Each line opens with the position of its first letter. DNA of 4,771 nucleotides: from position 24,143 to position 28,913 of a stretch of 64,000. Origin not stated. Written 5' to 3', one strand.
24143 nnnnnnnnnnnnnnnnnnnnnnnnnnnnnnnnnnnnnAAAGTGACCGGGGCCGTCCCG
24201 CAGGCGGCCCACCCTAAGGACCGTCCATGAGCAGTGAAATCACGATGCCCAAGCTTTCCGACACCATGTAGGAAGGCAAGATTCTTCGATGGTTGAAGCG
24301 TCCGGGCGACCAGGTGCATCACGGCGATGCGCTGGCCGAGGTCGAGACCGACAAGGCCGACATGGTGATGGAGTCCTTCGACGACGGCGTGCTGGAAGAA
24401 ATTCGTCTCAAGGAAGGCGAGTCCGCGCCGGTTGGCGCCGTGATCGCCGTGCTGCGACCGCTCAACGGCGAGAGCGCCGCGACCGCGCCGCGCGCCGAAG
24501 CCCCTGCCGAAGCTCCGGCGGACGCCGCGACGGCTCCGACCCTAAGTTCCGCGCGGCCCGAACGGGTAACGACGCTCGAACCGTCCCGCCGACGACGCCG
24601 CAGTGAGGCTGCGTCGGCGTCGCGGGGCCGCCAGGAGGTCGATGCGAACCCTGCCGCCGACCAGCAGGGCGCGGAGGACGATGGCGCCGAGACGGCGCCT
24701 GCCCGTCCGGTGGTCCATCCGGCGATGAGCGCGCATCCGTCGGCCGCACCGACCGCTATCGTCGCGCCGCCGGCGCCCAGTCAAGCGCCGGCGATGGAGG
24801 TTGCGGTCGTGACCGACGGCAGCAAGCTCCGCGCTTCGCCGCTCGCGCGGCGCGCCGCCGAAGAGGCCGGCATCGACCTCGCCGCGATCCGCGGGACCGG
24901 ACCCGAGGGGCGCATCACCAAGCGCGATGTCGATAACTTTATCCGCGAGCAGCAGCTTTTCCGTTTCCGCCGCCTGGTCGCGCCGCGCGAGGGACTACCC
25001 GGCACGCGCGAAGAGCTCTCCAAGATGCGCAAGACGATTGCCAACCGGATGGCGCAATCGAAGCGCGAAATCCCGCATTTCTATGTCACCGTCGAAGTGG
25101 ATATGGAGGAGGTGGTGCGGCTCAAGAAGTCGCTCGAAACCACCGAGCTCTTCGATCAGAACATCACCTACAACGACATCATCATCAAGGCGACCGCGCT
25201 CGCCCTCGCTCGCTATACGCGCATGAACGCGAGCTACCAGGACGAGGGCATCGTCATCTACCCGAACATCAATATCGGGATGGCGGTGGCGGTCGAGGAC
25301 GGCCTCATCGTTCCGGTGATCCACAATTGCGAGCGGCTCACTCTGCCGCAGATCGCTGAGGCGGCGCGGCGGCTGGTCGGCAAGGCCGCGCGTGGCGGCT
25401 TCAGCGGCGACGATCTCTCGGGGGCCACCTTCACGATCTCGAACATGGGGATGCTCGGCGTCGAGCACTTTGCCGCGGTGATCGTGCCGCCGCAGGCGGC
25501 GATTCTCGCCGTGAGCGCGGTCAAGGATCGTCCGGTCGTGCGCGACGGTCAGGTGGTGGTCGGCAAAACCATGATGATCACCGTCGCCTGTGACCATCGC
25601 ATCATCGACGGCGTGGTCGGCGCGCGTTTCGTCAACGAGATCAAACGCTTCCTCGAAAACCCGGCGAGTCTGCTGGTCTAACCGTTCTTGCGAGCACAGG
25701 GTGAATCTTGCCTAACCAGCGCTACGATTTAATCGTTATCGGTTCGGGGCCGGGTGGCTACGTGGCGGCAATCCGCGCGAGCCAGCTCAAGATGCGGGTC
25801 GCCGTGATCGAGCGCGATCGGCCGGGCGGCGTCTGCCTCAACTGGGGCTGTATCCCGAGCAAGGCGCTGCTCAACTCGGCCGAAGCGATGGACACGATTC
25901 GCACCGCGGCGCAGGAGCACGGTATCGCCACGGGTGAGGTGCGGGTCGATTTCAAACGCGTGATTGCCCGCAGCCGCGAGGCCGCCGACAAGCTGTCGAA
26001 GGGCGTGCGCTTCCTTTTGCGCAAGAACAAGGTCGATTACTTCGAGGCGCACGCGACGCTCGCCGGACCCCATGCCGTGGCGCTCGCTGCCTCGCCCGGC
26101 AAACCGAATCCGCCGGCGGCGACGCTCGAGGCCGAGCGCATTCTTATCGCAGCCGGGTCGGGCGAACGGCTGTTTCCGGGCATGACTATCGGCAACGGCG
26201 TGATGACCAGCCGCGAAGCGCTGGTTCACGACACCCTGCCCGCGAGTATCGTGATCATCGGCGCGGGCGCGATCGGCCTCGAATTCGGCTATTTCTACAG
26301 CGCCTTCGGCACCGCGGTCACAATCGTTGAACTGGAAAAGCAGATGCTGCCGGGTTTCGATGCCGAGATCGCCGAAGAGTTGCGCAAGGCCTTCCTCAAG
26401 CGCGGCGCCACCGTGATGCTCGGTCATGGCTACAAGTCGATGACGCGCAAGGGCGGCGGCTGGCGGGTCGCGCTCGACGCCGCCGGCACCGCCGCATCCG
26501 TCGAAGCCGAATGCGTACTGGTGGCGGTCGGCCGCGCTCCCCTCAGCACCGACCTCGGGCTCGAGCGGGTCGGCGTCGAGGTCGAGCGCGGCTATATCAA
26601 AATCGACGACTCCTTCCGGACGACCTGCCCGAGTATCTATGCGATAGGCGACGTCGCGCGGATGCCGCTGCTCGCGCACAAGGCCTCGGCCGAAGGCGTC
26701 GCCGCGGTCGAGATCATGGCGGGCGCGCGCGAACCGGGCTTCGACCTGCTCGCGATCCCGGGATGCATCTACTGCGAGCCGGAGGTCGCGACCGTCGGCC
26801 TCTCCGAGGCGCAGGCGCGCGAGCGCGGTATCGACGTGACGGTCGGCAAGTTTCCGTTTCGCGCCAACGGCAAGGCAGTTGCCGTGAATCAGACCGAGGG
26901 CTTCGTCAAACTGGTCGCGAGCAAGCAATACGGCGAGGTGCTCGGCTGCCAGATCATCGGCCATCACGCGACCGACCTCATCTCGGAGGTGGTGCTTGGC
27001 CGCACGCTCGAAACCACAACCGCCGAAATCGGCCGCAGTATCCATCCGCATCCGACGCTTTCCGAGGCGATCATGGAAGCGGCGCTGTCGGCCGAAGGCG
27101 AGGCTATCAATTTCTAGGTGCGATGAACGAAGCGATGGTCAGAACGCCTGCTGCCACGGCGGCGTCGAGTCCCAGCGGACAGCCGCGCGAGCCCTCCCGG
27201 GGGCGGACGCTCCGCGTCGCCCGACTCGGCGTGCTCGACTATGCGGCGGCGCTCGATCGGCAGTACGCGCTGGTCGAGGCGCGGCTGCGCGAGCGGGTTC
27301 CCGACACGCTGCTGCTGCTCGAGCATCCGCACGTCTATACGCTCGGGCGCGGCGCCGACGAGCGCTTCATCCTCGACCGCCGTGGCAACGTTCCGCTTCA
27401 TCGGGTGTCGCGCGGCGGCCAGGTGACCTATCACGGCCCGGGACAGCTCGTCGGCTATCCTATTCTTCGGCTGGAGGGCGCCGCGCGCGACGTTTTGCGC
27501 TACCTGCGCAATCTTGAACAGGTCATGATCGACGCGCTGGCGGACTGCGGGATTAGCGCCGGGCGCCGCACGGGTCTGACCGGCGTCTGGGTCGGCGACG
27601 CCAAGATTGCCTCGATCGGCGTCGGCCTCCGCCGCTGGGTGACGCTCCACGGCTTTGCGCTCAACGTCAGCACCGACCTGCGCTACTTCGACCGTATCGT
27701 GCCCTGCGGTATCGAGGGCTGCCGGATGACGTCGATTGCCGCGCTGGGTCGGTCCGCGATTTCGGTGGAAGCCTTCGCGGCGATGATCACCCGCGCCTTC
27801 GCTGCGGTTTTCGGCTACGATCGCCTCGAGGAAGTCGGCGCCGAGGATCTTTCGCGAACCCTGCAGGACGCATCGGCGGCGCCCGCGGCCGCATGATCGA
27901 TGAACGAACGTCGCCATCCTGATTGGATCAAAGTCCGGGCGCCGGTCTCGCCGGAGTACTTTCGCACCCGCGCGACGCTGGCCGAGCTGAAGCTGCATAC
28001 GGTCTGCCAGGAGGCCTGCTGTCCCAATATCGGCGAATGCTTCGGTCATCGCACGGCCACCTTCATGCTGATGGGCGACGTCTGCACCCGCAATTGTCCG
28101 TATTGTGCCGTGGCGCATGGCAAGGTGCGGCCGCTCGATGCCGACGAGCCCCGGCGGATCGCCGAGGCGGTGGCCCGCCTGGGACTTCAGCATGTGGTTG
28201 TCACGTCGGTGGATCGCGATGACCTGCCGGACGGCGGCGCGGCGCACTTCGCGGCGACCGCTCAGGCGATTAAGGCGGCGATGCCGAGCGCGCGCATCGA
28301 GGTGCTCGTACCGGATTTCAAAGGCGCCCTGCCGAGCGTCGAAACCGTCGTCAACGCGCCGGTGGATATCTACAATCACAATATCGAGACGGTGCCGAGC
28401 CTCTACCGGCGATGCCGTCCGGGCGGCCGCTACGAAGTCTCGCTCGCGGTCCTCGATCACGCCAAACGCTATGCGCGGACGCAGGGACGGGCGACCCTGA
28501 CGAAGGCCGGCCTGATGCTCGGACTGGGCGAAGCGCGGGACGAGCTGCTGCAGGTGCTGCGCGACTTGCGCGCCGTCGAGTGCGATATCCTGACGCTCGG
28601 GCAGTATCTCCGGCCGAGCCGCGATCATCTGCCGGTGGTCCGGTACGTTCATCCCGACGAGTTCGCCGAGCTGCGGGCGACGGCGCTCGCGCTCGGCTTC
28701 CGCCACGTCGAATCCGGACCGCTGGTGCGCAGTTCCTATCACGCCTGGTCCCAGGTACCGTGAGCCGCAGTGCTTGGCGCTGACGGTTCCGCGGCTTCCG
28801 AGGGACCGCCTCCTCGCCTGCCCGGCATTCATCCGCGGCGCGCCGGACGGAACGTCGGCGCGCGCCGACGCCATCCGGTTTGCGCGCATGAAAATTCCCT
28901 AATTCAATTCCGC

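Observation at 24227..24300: In-frame TAG stop at codon 15 of the E2 (dihydrolipoamide acetyltransferase) lipoyl domain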

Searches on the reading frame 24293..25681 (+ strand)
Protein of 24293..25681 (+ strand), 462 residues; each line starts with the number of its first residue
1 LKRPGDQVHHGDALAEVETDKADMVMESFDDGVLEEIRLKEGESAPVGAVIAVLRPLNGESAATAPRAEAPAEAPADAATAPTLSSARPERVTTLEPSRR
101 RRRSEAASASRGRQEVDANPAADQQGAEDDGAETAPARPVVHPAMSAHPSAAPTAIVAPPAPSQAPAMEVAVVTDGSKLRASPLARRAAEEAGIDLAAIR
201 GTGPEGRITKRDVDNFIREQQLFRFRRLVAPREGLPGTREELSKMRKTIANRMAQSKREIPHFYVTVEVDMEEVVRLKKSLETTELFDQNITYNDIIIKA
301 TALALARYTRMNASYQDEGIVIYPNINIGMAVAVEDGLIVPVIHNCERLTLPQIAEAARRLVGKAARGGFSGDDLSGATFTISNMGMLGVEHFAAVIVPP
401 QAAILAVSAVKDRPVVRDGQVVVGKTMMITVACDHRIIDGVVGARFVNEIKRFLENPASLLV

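Call 7: search_protein_families(library=pfam, proteins=[window:24293-25681:+])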
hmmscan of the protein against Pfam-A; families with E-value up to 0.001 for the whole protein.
window:24293-25681:+ (462 aa): 3 families
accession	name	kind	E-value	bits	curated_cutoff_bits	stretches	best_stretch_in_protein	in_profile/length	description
PF00198.28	2-oxoacid_dh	-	2.7e-83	279.4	23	1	238-461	5-231/232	2-oxoacid dehydrogenases acyltransferase (catalytic domain)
PF02817.22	E3_binding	-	3.4e-16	59.6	23.7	1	180-213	2-35/36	e3 binding domain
PF00364.28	Biotin_lipoyl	-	4e-13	49.4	22.1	1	2-54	21-73/73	Biotin-requiring enzyme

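Call 10: find_encoding_contigs(protein=window:24293-25681:+, flank=4000, max_places=10)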
Protein window:24293-25681:+ (462 aa): no gene with exactly this product is on record in the collection.

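Call 18: list_cluster_members(proteins=[L001:5020-6474:+, window:24293-25681:+, window:24314-25681:+, window:24362-25681:+, window:24365-25681:+, window:24368-25681:+, window:24389-25681:+, window:24440-25681:+, window:24449-25681:+])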
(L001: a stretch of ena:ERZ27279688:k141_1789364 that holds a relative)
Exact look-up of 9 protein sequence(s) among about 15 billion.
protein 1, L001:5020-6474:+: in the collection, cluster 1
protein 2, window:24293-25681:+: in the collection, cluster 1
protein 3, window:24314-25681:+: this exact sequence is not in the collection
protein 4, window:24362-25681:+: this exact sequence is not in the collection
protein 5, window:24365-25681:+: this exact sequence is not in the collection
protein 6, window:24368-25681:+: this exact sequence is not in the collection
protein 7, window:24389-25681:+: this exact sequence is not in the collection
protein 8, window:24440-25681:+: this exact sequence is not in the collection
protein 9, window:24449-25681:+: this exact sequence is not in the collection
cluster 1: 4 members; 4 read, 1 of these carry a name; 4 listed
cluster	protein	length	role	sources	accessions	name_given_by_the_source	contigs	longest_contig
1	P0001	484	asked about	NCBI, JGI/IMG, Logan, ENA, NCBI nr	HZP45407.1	MAG TPA: dihydrolipoamide acetyltransferase family protein [Candidatus Binataceae ... | dihydrolipoamide acetyltransferase family protein [Candidatus Binataceae bacterium]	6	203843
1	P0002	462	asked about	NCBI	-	-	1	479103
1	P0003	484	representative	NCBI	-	-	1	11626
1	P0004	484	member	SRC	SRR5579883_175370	-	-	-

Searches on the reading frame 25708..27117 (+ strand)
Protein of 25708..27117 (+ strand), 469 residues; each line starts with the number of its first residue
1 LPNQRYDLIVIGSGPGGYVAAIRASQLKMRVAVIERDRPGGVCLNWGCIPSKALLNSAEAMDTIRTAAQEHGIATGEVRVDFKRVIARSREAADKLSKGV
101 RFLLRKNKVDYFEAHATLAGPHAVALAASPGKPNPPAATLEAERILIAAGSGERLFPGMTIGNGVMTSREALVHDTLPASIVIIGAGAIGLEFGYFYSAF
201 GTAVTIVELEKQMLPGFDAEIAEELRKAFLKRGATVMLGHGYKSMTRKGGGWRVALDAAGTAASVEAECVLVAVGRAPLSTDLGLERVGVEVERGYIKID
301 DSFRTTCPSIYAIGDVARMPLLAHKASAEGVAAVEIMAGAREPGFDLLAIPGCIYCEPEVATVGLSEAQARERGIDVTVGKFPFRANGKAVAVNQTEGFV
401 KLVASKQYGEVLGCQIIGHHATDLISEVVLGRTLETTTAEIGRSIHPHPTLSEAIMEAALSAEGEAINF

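Call 7: search_protein_families(library=pfam, proteins=[window:25708-27117:+])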
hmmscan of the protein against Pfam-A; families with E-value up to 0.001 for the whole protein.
window:25708-27117:+ (469 aa): 12 families
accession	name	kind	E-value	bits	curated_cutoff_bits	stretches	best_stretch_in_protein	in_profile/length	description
PF07992.20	Pyr_redox_2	-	1e-66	225.8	26.1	1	6-330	1-291/291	Pyridine nucleotide-disulphide oxidoreductase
PF02852.28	Pyr_redox_dim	-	1e-36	125.9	25.3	1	350-459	1-110/110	Pyridine nucleotide-disulphide oxidoreductase, dimerisation domain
PF00070.33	Pyr_redox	-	5.2e-20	72.2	22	1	180-251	1-72/82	Pyridine nucleotide-disulphide oxidoreductase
PF13450.12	NAD_binding_8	-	4.2e-09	37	21.9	1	10-44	1-36/68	NAD(P)-binding Rossmann-like domain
PF01266.30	DAO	-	1.1e-08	35.4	27.9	1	7-109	1-114/353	FAD dependent oxidoreductase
PF00890.30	FAD_binding_2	-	7.8e-08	32.4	20.4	1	7-46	1-40/414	FAD binding domain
PF13738.12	Pyr_redox_3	-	6.3e-07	29.4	30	0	9-46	1-39/305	Pyridine nucleotide-disulphide oxidoreductase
PF03486.20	HI0933_like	-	2.2e-06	27.8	50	0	7-38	2-33/244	HI0933-like protein Rossmann domain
PF01134.28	GIDA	-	3.1e-06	27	22.1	1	7-85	1-77/391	Glucose inhibited division protein A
PF12831.13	FAD_oxidored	-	1e-05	25.5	27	1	7-41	1-36/416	FAD dependent oxidoreductase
PF01946.23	Thi4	-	6.1e-05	22.8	26.2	0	6-42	18-56/235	Thi4 family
PF01262.27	AlaDh_PNT_C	-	0.00029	20.8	23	0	172-221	22-71/214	Alanine dehydrogenase/PNT, C-terminal domain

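Call 25: search_protein_families(library=ncbifam, proteins=[window:25708-27117:+])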
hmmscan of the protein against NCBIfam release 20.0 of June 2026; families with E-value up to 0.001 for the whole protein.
window:25708-27117:+ (469 aa): 75 families (the best 25 are shown)
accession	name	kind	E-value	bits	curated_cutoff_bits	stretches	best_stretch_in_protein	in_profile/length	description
TIGR01350.1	lipoamide_DH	equivalog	1.1e-158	528.8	408.8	1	6-468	2-460/461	dihydrolipoyl dehydrogenase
NF004947.0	PRK06292.2-5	equivalog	7.3e-95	318.6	592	1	4-462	2-458/474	dihydrolipoyl dehydrogenase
TIGR02053.1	MerA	equivalog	2.9e-94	316.7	454.45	1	6-461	1-452/465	mercury(II) reductase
NF004991.0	PRK06370.1-3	subfamily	1.3e-88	297.8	620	1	2-459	32-484/509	FAD-containing oxidoreductase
NF003585.0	PRK05249.1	equivalog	4.1e-86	289.4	465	1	3-462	4-457/464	Si-specific NAD(P)(+) transhydrogenase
NF004945.0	PRK06292.2-3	equivalog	2.3e-83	280.6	494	1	4-456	2-446/457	dihydrolipoyl dehydrogenase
NF004946.0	PRK06292.2-4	subfamily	2.8e-83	280.3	634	1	4-458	2-466/487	dihydrolipoyl dehydrogenase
NF005883.0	PRK07845.1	equivalog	4.3e-81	273.2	479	1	7-460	4-457/466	NAD(P)H-quinone dehydrogenase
NF004776.0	PRK06116.1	equivalog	1.7e-80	271.2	480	1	4-454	3-445/450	glutathione-disulfide reductase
NF004943.0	PRK06292.2-1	equivalog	2.2e-80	270.7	432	1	4-460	2-453/456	dihydrolipoyl dehydrogenase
NF005884.0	PRK07846.1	equivalog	5.3e-79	266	501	1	4-462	2-451/454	mycothione reductase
NF004992.0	PRK06370.1-4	equivalog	8.4e-79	265.1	629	1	4-455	3-448/459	FAD-containing oxidoreductase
TIGR01424.1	gluta_reduc_2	equivalog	4.4e-76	256.2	606.05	1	6-455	3-442/446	glutathione-disulfide reductase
NF004990.0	PRK06370.1-1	equivalog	9.6e-76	255.3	842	1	4-455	3-448/459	FAD-containing oxidoreductase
NF004944.0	PRK06292.2-2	equivalog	6.3e-73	246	619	1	5-460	3-450/460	dihydrolipoyl dehydrogenase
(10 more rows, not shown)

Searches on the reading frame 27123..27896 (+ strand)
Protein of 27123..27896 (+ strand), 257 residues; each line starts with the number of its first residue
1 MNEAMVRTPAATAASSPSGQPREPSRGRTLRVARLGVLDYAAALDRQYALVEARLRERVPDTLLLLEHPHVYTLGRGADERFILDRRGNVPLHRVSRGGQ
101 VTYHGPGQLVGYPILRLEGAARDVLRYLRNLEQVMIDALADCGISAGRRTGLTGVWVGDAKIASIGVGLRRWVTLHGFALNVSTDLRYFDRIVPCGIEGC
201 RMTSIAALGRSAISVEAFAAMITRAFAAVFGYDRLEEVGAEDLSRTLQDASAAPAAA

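Call 25: search_protein_families(library=ncbifam, proteins=[window:27123-27896:+])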
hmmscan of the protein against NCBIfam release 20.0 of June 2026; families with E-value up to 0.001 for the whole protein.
window:27123-27896:+ (257 aa): 6 families
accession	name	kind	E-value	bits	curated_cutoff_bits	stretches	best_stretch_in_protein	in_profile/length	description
NF010925.0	PRK14345.1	equivalog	3.6e-58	196.9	155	1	28-229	12-216/236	lipoyl(octanoyl) transferase LipB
NF010921.0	PRK14341.1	equivalog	7.9e-52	175.9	230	1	37-232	24-225/230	lipoyl(octanoyl) transferase LipB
TIGR00214.1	lipB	equivalog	2.6e-51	173.9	83.55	1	57-231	9-187/187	lipoyl(octanoyl) transferase LipB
NF010922.0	PRK14342.1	equivalog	5.6e-48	163.1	235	1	29-236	5-209/215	lipoyl(octanoyl) transferase LipB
NF010923.0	PRK14343.1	equivalog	1.9e-44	152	298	1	26-226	11-214/237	lipoyl(octanoyl) transferase LipB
NF053750.1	LplA_large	exception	0.00019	20.9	480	1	48-177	18-154/248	lipoate-protein ligase large subunit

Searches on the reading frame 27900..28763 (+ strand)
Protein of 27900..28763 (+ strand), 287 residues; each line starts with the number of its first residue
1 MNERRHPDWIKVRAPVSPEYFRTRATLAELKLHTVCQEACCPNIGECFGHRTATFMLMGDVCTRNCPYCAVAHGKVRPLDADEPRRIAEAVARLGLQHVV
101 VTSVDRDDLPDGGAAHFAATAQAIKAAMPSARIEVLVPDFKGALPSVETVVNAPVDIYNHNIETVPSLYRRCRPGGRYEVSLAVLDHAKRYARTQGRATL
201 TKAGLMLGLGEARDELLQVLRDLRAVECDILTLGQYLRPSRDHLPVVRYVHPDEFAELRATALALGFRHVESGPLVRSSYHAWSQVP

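Call 7: search_protein_families(library=pfam, proteins=[window:27900-28763:+])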
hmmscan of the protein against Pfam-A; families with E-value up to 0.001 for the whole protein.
window:27900-28763:+ (287 aa): 2 families
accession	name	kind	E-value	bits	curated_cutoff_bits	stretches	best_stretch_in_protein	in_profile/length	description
PF04055.27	Radical_SAM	-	1.3e-20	74.7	29.5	1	58-223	3-166/166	Radical SAM superfamily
PF16881.10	LIAS_N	-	4.3e-08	34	27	1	3-41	58-96/96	N-terminal domain of lipoyl synthase of Radical_SAM family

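Call 25: search_protein_families(library=ncbifam, proteins=[window:27900-28763:+])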
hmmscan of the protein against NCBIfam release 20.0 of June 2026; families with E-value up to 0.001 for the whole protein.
window:27900-28763:+ (287 aa): 9 families
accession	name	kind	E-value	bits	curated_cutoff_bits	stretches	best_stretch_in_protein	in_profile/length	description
NF004019.1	PRK05481.1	subfamily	3.7e-121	403.8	203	1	7-285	2-276/286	lipoyl synthase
NF009544.0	PRK12928.1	subfamily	6e-119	396.7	210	1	3-284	17-295/300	lipoyl synthase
TIGR00510.1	lipA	equivalog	1.4e-111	372.6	310.25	1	4-283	15-291/302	lipoyl synthase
NF053790.1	LplA_LipA_fuse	exception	6.6e-108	361.8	800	1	4-283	331-604/606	bifunctional lipoate--protein ligase/lipoyl synthase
TIGR00433.2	bioB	equivalog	5.1e-07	29.2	225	1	61-233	50-218/307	biotin synthase BioB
TIGR04043.1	rSAM_MSMEG_0568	hypoth_equivalog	1.5e-06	27.4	303.7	1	64-223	123-285/354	MSMEG_0568 family radical SAM protein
NF053743.1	LipS2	equivalog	0.00048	19.6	270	0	52-229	23-196/292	LipS2 family lipoyl synthase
TIGR03910.1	pyrrolys_PylB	equivalog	0.00054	19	348.2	1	55-262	59-262/347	methylornithine synthase PylB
NF006308.0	PRK08508.1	equivalog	0.00066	19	377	0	93-236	55-188/279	biotin synthase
